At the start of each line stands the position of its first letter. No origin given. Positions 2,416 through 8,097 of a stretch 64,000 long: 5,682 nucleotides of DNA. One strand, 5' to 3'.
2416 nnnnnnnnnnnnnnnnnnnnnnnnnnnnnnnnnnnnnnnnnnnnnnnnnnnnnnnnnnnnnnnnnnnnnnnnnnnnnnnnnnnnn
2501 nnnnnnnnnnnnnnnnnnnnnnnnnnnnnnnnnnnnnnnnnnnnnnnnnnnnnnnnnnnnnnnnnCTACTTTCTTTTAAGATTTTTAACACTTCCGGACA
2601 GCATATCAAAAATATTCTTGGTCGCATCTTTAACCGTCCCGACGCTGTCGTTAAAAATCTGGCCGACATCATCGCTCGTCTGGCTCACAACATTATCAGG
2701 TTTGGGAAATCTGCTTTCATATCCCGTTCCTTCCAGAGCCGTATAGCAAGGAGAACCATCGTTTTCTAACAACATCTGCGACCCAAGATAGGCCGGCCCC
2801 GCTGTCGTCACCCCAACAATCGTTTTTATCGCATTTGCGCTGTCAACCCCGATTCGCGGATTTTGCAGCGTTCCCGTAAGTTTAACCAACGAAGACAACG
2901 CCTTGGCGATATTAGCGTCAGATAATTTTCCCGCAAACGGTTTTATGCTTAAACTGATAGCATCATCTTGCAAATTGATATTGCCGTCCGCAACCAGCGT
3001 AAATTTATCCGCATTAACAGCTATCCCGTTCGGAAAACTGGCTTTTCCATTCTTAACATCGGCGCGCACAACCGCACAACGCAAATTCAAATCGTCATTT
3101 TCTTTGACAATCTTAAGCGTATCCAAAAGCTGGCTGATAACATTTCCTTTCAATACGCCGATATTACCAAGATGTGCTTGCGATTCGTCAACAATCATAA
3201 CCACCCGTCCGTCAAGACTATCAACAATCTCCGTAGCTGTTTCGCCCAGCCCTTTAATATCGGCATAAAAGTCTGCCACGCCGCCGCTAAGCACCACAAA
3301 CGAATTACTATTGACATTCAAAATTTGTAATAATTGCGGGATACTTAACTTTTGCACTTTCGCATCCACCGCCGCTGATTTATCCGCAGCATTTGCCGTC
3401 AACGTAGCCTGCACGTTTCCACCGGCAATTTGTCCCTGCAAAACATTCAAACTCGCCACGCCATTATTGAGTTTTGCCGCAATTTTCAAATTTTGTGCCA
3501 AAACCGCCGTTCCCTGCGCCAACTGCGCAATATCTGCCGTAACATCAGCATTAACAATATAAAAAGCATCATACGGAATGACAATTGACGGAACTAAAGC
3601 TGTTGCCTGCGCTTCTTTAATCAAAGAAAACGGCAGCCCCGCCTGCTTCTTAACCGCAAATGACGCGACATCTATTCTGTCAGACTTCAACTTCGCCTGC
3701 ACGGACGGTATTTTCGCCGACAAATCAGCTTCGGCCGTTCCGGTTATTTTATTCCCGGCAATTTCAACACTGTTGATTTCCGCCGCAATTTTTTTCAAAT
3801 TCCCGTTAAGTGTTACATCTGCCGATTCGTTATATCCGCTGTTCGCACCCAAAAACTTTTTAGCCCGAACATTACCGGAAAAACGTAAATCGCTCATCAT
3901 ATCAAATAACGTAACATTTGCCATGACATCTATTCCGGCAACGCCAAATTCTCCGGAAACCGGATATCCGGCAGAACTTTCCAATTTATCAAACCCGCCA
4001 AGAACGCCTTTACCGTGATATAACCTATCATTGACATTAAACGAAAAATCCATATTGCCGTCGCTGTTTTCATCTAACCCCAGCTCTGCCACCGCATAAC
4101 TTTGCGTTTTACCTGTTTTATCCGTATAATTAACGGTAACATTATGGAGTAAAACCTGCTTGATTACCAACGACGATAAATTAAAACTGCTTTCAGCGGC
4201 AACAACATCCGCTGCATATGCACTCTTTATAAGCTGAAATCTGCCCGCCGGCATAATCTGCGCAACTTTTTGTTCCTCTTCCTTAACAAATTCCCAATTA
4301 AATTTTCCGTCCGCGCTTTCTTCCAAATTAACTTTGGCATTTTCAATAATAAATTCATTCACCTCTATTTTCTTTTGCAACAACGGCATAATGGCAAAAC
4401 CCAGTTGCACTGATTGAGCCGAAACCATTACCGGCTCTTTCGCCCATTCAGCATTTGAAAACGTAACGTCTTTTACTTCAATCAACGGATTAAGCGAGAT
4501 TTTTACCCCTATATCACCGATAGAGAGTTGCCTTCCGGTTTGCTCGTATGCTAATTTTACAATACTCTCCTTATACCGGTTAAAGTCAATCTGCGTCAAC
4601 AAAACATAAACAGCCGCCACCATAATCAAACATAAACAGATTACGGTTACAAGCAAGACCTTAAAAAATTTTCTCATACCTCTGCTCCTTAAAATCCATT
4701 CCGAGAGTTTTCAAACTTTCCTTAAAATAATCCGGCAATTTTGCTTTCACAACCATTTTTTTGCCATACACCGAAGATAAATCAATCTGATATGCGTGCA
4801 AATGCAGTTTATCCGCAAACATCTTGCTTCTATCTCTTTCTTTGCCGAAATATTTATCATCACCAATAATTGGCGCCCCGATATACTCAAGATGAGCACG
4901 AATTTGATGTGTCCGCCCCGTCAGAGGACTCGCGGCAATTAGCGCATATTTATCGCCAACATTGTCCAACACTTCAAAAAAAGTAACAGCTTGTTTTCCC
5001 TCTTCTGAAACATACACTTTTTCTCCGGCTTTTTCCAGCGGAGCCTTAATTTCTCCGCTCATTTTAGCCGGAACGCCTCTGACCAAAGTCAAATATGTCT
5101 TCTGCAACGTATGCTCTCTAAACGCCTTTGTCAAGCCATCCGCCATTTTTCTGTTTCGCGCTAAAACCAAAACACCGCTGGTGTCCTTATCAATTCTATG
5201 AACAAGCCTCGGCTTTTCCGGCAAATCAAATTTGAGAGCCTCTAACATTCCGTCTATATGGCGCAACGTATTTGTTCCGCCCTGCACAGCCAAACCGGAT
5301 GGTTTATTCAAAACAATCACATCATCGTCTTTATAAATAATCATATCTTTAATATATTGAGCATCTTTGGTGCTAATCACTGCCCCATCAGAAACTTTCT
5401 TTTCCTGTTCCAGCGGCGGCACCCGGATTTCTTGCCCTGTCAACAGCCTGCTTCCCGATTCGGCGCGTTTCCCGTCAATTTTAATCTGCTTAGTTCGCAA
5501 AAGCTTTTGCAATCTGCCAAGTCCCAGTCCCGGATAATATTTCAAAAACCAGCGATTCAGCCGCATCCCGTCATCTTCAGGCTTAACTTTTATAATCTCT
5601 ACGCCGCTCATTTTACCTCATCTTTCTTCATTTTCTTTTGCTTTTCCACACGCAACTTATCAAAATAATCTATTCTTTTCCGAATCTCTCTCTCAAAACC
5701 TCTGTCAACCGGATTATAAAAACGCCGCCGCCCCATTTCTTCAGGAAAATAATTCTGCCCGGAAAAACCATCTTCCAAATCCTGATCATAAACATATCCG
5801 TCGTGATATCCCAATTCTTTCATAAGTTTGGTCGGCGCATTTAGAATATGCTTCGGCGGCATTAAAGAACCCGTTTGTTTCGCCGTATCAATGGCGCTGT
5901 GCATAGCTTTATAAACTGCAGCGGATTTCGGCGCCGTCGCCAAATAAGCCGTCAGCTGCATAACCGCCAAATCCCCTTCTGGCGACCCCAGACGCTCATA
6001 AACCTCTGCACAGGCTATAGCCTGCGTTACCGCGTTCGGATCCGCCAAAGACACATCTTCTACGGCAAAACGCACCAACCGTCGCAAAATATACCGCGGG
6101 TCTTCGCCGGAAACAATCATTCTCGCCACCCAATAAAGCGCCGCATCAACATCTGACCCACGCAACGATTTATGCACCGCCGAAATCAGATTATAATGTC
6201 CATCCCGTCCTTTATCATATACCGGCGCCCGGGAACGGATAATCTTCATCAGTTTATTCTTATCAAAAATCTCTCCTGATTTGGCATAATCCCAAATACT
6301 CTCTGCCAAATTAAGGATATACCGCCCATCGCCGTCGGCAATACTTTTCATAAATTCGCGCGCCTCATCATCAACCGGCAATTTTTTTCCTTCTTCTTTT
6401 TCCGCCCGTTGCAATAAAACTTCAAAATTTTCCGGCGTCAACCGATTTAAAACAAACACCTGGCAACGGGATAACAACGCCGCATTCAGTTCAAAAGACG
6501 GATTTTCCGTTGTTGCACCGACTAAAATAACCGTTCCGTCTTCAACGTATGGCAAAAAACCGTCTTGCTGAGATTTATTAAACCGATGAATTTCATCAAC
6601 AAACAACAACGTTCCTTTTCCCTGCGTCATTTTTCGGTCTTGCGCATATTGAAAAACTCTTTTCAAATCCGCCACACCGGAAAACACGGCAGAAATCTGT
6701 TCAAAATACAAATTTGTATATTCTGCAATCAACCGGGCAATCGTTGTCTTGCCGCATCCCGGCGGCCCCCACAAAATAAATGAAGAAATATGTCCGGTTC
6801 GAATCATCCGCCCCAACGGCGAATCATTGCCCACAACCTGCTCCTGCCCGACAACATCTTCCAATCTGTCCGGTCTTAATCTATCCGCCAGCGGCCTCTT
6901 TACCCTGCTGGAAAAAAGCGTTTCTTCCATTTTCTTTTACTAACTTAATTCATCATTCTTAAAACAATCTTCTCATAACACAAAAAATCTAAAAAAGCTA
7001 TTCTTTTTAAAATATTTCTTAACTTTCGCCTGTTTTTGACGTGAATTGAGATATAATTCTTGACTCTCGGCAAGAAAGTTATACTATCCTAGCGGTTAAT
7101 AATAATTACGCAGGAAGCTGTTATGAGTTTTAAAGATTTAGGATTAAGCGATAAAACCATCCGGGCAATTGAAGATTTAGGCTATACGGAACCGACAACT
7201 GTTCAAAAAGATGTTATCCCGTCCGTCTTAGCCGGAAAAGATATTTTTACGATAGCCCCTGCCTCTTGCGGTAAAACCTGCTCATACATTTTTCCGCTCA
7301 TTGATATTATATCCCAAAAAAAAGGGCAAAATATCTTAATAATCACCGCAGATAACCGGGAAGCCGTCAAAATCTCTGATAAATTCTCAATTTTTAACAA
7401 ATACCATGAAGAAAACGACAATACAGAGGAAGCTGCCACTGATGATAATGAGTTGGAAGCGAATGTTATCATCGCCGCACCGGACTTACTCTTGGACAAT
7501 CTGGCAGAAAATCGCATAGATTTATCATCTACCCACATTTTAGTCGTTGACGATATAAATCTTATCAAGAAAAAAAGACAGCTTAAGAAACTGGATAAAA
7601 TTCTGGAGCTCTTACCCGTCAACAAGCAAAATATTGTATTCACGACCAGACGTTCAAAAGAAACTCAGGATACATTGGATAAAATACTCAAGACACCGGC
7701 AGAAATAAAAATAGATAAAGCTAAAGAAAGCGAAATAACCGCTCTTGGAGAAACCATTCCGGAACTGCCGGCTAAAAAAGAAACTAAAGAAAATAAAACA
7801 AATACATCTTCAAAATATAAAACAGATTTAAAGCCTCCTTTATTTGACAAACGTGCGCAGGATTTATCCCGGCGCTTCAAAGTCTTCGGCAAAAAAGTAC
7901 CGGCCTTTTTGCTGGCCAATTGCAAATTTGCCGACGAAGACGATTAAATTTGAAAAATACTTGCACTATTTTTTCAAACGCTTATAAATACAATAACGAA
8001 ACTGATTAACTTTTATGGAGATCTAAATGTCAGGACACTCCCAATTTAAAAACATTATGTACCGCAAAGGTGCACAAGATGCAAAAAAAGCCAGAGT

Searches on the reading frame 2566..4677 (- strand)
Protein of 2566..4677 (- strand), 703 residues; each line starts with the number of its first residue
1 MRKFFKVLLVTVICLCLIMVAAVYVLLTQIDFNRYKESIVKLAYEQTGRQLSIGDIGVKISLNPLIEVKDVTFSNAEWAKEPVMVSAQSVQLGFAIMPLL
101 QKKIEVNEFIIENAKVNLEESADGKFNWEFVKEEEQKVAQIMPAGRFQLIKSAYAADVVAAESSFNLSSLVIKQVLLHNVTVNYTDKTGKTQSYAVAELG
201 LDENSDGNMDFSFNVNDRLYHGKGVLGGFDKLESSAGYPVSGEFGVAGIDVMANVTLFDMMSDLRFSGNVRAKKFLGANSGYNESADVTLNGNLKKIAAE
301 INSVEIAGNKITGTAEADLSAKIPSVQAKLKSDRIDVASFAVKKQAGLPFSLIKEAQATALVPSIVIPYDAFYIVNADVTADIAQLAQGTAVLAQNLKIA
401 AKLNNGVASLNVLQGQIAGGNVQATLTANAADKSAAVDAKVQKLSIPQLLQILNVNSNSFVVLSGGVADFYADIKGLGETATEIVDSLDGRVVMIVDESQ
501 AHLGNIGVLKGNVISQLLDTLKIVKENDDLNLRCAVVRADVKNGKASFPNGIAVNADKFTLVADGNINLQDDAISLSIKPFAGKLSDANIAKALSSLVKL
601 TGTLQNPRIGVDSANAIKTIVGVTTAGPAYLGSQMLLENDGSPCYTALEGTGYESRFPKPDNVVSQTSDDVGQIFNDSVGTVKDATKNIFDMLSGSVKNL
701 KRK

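Call 42: search_protein_families(library=pfam, proteins=[window:2566-4677:-], max_evalue=0.0001)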
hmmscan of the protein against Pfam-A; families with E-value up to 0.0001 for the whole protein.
window:2566-4677:- (703 aa): 2 families
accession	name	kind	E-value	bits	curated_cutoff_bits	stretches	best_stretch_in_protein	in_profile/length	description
PF05170.20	AsmA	-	6.4e-40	138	29.8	2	1-192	1-179/607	AsmA family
PF13116.12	YhdP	-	4.8e-14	51.7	46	1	2-206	9-175/1224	YhdP protein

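Call 45: find_encoding_contigs(protein=window:2566-4677:-, flank=10000, max_places=1)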
Protein window:2566-4677:- (703 aa): 5 contigs read that carry it; 1 place shown.
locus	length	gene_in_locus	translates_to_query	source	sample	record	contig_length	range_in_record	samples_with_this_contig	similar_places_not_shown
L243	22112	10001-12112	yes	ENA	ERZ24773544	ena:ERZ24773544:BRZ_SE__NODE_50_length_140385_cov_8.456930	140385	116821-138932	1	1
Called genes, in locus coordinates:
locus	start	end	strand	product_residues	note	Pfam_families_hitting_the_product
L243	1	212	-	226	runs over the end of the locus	PF01330:RuvA_N, PF14520:HHH_5, PF07499:RuvA_C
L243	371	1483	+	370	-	PF04966:OprB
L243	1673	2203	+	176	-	PF05618:RimB-like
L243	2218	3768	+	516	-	PF14400:Transglut_i_TM, PF14402:7TM_transglut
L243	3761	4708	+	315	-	PF14397:ATPgrasp_ST, PF02655:ATP-grasp_3 (faint), PF08443:RimK (faint), PF02955:GSH-S_ATP (faint), PF14398:ATPgrasp_YheCD (weak)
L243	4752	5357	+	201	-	PF00160:Pro_isomerase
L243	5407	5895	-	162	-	PF02075:RuvC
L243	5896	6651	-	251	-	PF20772:TACO1_YebC_N, PF01709:Transcrip_reg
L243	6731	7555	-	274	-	PF00270:DEAD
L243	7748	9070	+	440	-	PF05496:RuvB_N, PF00004:AAA, PF07728:AAA_5 (weak), PF16193:AAA_assoc_2, PF12002:MgsA_C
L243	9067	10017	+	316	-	PF00849:PseudoU_synth_2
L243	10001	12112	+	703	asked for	PF05170:AsmA, PF13116:YhdP, PF05170:AsmA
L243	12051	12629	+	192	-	-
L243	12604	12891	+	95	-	PF00708:Acylphosphatase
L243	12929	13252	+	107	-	PF10967:DUF2769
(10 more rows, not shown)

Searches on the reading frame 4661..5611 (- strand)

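Call 42: search_protein_families(library=pfam, proteins=[window:4661-5611:-], max_evalue=0.0001)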
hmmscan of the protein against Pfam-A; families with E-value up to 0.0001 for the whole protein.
window:4661-5611:- (316 aa): 1 family
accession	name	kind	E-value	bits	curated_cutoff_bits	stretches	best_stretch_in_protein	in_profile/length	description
PF00849.27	PseudoU_synth_2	-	1.6e-35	123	26.8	1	97-242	1-151/152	RNA pseudouridylate synthase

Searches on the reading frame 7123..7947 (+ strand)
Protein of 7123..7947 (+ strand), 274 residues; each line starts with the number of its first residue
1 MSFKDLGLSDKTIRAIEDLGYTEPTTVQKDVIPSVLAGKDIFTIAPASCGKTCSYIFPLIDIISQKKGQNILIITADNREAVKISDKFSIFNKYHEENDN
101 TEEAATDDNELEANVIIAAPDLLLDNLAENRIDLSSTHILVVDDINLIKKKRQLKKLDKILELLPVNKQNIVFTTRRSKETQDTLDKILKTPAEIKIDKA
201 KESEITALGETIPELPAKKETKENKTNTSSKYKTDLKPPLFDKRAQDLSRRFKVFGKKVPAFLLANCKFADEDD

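Call 42: search_protein_families(library=pfam, proteins=[window:7123-7947:+], max_evalue=0.0001)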
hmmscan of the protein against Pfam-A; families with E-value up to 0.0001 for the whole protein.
window:7123-7947:+ (274 aa): 1 family
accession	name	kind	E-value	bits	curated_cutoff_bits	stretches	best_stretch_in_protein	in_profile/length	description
PF00270.35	DEAD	-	1.9e-16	60.7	26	1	25-174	1-157/167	DEAD/DEAH box helicase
